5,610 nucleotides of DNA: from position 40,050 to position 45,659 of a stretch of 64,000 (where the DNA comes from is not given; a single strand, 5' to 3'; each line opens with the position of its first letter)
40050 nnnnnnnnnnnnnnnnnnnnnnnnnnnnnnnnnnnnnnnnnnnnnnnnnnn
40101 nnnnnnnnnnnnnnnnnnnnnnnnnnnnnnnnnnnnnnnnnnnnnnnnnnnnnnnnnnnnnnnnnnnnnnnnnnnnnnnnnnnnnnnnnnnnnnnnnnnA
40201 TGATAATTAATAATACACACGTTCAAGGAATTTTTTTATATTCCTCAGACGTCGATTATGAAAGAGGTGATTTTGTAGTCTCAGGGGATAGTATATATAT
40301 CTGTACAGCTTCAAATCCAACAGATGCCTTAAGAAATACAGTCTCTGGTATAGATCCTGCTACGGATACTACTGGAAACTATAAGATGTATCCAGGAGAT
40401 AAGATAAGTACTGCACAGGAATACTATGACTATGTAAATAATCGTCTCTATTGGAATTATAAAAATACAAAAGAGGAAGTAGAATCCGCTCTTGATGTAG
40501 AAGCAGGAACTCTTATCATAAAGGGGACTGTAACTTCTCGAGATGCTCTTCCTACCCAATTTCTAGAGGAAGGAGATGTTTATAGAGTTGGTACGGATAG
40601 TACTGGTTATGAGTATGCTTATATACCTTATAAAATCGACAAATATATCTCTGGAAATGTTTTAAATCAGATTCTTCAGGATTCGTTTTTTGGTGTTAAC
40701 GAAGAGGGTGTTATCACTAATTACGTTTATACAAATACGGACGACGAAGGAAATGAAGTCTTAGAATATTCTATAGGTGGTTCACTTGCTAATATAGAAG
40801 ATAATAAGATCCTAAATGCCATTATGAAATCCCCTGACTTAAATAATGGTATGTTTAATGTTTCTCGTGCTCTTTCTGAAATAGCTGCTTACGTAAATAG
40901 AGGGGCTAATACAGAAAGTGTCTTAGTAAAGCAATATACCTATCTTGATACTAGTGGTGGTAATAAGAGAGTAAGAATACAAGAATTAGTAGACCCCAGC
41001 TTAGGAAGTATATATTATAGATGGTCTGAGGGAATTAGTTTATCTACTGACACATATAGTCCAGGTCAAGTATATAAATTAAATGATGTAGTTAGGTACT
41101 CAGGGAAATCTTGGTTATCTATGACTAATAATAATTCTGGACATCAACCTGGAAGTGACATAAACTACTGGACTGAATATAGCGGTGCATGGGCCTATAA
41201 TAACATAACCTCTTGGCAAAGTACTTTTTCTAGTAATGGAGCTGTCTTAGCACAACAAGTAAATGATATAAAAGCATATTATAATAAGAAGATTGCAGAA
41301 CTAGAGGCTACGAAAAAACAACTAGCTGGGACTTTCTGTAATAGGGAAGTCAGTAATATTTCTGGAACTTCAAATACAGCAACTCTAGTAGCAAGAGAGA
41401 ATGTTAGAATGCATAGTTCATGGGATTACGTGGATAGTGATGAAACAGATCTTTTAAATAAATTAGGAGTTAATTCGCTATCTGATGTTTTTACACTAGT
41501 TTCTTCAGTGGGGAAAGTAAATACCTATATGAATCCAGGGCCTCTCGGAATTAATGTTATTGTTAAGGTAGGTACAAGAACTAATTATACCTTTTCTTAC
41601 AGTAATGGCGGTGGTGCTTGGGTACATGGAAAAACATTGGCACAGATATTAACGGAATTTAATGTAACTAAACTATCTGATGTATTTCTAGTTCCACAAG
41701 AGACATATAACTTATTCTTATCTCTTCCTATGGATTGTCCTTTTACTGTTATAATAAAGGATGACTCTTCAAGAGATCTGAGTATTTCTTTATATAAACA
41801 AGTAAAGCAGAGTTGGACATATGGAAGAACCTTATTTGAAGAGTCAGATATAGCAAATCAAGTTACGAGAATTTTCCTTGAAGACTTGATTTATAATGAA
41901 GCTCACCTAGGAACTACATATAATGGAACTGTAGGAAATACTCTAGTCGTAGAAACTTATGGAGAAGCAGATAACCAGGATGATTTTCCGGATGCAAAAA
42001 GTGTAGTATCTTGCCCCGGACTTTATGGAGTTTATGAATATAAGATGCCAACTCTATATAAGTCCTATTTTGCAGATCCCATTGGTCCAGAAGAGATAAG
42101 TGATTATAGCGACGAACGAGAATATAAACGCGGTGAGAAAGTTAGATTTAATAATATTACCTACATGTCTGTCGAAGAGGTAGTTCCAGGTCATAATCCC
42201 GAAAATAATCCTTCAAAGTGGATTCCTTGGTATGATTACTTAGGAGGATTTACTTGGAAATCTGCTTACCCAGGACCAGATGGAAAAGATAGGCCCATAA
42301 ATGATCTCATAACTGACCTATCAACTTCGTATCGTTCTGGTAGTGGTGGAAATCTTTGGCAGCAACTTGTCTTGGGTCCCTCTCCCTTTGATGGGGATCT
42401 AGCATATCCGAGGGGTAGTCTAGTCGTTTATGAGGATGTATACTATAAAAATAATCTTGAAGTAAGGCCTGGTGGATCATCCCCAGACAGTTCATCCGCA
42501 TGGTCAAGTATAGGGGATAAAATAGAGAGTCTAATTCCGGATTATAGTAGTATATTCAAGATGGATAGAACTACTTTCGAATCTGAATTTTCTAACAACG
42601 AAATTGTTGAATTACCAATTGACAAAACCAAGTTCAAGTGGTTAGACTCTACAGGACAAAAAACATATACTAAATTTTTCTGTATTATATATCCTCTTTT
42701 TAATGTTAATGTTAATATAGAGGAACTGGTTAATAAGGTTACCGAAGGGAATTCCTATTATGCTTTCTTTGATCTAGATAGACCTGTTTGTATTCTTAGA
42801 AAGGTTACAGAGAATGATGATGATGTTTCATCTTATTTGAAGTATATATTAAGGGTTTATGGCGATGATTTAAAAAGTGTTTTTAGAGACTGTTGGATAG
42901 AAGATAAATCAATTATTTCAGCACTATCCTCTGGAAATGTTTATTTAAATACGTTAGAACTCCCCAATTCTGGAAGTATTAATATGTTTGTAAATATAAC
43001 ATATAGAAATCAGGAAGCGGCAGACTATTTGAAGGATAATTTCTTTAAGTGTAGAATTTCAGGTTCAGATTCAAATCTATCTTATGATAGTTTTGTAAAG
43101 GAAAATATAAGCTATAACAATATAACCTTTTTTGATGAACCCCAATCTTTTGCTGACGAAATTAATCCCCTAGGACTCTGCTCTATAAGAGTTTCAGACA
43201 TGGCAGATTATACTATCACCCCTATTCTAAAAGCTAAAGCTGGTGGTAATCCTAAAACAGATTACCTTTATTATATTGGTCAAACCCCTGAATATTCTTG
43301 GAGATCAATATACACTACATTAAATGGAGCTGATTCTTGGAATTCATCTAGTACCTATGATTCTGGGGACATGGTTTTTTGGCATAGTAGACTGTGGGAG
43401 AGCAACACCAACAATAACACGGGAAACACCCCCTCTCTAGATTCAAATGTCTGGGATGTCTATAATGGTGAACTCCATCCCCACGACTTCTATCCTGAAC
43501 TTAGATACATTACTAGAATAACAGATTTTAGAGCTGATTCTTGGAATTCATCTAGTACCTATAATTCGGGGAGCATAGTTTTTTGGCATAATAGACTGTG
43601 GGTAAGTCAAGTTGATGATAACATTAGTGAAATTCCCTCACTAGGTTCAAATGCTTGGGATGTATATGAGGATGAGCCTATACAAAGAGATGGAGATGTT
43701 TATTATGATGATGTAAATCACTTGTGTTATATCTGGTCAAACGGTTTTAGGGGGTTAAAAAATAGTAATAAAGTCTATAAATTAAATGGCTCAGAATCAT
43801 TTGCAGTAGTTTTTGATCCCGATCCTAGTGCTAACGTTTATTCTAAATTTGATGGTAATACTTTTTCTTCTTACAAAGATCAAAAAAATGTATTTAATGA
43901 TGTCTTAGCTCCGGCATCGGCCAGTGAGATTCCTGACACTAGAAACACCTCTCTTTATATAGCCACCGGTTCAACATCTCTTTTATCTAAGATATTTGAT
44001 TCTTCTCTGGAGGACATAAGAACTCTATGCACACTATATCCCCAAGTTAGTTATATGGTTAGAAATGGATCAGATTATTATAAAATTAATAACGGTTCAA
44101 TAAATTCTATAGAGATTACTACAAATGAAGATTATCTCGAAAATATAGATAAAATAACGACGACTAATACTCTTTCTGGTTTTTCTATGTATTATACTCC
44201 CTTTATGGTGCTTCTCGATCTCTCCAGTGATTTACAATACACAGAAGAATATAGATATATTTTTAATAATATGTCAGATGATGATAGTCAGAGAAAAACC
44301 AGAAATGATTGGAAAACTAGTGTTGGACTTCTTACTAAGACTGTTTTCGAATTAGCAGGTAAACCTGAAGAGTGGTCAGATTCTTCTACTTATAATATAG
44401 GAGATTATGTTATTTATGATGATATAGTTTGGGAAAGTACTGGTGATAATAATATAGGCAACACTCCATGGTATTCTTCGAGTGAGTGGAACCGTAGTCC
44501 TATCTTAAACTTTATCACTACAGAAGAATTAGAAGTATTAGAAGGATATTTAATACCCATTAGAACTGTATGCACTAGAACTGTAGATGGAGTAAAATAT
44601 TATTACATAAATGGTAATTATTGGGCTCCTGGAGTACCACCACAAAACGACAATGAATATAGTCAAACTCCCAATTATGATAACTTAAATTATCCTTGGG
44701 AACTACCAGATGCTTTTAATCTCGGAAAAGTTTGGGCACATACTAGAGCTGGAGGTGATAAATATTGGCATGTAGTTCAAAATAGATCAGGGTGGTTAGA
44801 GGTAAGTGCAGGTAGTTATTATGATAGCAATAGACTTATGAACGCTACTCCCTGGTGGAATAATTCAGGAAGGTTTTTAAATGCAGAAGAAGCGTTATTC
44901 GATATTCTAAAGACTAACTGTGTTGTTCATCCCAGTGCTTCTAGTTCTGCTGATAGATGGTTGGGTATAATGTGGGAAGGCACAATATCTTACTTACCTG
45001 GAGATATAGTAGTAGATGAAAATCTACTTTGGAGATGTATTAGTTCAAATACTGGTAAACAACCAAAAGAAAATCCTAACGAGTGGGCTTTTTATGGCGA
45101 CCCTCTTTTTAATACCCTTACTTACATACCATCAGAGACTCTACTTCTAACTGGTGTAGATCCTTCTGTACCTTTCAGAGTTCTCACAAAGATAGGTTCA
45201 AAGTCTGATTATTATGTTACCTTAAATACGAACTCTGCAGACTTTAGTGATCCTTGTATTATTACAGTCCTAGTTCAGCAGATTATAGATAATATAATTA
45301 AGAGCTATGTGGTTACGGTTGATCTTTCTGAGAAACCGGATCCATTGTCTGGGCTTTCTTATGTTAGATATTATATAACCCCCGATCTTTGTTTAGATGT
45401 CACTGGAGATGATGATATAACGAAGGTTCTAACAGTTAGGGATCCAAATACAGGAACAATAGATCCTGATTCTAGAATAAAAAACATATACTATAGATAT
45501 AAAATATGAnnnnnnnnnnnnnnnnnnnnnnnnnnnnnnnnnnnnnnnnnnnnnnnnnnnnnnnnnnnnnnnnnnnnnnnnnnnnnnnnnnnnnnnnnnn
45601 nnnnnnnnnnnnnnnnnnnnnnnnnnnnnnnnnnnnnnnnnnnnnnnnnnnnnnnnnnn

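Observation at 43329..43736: Recent 204-bp tandem duplication inside the 1769-aa fiber gene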

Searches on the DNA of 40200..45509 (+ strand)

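Call 11: search_dna_similar(query=window:40200-45509:+, collection=phages, mode=distant, max_rows=20)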
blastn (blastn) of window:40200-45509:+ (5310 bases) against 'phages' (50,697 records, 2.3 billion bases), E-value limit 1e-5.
No match.

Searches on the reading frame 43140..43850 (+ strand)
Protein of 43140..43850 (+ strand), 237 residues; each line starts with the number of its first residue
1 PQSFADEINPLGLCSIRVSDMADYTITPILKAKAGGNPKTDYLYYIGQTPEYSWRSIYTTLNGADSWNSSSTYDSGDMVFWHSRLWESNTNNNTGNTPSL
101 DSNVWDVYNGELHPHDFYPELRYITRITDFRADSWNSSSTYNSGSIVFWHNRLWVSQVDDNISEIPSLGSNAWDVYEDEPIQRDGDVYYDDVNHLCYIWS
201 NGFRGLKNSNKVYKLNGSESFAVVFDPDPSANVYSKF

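Call 29: find_related_loci(query=window:43140-43850:+, collection=viral_contigs, flank=3000)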
Query window:43140-43850:+ (237 aa) in viral_contigs; peptide patterns used: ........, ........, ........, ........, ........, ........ (x = any residue, [..] = any of these).
19 stretches matched a pattern, but none encodes a relative of the query by tblastn (E <= 1e-3).

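Call 30: find_related_loci(query=window:43140-43850:+, collection=metagenome_contigs, flank=3000)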
Query window:43140-43850:+ (237 aa) in metagenome_contigs; peptide patterns used: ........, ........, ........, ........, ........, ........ (x = any residue, [..] = any of these).
89 stretches matched a pattern, but none encodes a relative of the query by tblastn (E <= 1e-3).
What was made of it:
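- Tried and rejected: find_related_loci in IMG/VR and in JGI metagenomes with the two-module segment confirmed no relatives (calls 29, 30).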

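Call 40: search_protein_families(library=pfam, proteins=[window:43140-43850:+], max_evalue=1)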
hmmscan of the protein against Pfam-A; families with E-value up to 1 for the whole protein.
window:43140-43850:+ (237 aa): 2 families
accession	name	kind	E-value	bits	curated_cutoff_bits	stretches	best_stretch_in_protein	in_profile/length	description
PF02839.19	CBM_5_12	-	0.00019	21.8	26.2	2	67-105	2-43/44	Carbohydrate-binding module family 5/12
PF19772.4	DUF6258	-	0.48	10.9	25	1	161-197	35-69/136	Family of unknown function (DUF6258)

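Call 46: predict_structure(alignment_id=A3)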
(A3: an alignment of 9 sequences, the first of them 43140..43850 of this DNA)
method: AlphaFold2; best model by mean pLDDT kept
length: 237 residues; sequences in the alignment: 9
mean_pLDDT: 31.8   pTM: 0.19
mean pLDDT of the five models: 31.8, 31.5, 29.4, 27.8, 27.2
residues with pLDDT >= 90: 0; 70-90: 0; 50-70: 0; < 50: 237
segments of 3 or more residues with pLDDT < 50: 1-237
pLDDT, mean of each block of 10 residues (from residue 1): 25 27 31 33 30 26 34 37 31 35 36 29 28 32 33 27 30 31 37 36 33 32 36 34
secondary structure, 60 per line:
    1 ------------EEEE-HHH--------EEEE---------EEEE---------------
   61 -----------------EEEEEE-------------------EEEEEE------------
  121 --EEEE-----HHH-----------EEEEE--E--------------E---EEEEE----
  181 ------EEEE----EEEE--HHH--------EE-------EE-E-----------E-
elements in order: E13-16 E29-32 E42-45 E78-83 E103-108 E123-126 E146-150 E172-176 E187-190 E195-198
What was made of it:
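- Tried and rejected: AF2 of the 237-aa two-module region with 9 close homologs gave an unusable model (pLDDT 31.8, call 46).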

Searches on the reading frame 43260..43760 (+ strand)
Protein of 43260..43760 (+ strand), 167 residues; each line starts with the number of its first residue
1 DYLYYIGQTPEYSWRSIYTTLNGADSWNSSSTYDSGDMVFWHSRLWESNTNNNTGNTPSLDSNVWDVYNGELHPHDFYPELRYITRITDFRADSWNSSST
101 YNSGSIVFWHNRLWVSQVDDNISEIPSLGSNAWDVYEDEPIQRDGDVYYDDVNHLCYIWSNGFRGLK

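Call 73: find_homologous_proteins(query=window:43260-43760:+, max_evalue=0.00001)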
Query window:43260-43760:+: 6 candidates shared short words with the query, none scored E <= 0.00001.
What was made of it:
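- Tried and rejected: A second find_homologous_proteins search with only the 167-aa two-module segment returned nothing, not even the window protein itself, so it was uninformative (call 73).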

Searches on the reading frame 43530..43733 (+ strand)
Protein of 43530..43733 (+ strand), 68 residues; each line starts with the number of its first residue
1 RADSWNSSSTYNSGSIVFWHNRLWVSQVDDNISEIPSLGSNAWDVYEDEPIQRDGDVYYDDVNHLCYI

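Call 40: search_protein_families(library=pfam, proteins=[window:43530-43733:+], max_evalue=1)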
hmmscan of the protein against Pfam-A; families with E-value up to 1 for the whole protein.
window:43530-43733:+ (68 aa): 2 families
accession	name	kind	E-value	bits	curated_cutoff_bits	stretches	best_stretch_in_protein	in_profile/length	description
PF02839.19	CBM_5_12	-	0.014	15.8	26.2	1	5-25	2-22/44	Carbohydrate-binding module family 5/12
PF19772.4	DUF6258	-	0.033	14.7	25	1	31-67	35-69/136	Family of unknown function (DUF6258)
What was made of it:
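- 43533..43667 (+): Module 2 (aa 1112-1156). This is the resident copy, sitting in the ancestral flanking context. Pfam matches only profile positions 2-22 of 44, because the loop no longer fits the profile (call 40).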

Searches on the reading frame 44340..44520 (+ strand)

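Call 40: search_protein_families(library=pfam, proteins=[window:44340-44520:+], max_evalue=1)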
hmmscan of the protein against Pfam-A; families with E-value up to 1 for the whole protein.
window:44340-44520:+ (60 aa): 1 family
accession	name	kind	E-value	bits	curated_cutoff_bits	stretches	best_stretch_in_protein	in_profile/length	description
PF02839.19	CBM_5_12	-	0.00071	20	26.2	1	11-50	1-43/44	Carbohydrate-binding module family 5/12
